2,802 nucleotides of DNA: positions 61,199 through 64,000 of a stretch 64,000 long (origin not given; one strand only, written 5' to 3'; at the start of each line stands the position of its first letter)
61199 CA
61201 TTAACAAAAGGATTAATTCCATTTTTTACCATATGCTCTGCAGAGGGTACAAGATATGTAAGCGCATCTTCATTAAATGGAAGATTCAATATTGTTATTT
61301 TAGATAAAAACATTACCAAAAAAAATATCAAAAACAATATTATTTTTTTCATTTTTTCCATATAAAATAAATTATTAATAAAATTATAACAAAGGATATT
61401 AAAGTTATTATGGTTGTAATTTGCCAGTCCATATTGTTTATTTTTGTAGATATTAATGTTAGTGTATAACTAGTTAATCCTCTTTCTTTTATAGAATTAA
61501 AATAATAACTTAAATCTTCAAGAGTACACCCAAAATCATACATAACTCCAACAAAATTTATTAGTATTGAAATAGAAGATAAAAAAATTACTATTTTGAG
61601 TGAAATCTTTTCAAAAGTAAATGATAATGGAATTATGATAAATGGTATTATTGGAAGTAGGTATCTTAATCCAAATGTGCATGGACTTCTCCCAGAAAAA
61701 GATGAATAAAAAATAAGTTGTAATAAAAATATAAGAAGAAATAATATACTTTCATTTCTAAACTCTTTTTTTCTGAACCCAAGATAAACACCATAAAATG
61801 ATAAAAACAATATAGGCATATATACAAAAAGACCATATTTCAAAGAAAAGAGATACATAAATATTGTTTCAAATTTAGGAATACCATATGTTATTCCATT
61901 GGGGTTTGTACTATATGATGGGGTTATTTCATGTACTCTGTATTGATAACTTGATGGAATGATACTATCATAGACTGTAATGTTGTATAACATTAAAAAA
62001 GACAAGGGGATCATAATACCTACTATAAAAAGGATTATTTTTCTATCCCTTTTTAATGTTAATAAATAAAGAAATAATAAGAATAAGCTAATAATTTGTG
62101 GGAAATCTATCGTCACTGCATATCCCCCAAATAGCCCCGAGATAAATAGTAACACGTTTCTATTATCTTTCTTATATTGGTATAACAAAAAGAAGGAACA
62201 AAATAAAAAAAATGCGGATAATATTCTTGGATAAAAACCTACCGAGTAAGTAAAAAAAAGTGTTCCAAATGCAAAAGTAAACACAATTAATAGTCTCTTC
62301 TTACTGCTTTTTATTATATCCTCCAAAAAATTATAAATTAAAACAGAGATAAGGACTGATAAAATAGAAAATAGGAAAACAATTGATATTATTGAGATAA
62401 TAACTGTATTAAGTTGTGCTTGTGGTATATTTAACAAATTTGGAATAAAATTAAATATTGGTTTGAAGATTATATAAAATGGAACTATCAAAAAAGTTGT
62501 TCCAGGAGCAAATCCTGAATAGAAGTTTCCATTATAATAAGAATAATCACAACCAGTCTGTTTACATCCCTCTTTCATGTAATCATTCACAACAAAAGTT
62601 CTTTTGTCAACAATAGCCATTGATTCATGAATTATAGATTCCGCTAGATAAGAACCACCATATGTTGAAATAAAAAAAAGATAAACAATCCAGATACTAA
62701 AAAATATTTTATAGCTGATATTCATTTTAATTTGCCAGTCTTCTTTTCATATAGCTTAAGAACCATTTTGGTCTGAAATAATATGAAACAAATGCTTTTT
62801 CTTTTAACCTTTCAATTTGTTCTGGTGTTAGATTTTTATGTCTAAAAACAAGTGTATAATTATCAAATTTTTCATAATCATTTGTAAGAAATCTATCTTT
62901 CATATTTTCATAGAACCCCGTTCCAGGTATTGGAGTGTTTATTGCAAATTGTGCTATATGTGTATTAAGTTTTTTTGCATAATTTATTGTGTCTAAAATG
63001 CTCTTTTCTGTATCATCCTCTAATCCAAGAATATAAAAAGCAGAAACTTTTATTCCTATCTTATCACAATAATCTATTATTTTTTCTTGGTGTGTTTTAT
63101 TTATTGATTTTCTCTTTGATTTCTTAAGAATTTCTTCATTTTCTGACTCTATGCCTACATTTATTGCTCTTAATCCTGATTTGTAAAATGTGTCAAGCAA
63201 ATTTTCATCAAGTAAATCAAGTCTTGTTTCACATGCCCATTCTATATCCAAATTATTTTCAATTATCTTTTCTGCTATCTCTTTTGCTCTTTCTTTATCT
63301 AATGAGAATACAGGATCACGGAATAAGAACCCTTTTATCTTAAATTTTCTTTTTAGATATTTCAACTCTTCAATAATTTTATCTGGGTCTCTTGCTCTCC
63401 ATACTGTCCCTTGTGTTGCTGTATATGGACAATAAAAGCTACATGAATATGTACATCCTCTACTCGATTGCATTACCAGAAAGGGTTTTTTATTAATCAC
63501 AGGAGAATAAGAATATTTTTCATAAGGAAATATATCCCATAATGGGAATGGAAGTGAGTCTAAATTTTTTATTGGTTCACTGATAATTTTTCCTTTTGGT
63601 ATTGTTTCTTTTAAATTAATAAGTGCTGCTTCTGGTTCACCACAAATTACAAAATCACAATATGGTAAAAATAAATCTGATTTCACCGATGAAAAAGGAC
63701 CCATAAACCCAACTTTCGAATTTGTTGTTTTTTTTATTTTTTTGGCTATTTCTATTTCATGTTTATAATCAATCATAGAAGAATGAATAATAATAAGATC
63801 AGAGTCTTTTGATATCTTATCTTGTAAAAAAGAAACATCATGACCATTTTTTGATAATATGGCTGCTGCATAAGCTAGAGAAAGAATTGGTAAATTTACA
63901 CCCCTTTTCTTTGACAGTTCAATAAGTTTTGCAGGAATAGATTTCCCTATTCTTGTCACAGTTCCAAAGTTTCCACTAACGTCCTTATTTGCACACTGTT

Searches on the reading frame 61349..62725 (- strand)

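Call 79: search_protein_families(library=pfam, proteins=[window:61349-62725:-], max_evalue=0.001)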
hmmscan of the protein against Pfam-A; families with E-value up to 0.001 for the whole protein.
window:61349-62725:- (458 aa): 1 family
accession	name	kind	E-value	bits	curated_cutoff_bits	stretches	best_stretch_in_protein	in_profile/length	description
PF13231.12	PMT_2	-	0.00013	22.7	26.1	1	112-232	21-140/160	Dolichyl-phosphate-mannose-protein mannosyltransferase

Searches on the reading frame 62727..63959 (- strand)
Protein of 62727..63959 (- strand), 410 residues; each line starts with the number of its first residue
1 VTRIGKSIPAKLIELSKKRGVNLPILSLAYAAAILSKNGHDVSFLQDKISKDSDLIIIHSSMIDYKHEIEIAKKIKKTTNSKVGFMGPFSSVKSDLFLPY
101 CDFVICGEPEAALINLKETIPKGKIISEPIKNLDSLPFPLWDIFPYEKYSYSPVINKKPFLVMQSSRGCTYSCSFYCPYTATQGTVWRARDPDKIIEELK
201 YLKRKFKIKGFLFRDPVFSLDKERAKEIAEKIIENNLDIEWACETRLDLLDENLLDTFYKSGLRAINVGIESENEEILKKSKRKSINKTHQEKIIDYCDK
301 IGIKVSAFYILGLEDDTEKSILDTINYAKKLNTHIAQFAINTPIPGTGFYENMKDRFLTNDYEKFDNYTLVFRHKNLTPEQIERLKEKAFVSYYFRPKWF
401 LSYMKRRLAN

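Call 79: search_protein_families(library=pfam, proteins=[window:62727-63959:-], max_evalue=0.001)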
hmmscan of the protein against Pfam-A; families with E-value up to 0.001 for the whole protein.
window:62727-63959:- (410 aa): 1 family
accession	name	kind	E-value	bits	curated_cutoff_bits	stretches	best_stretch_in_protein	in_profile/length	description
PF04055.27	Radical_SAM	-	5e-18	66.3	29.5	1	164-327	2-165/166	Radical SAM superfamily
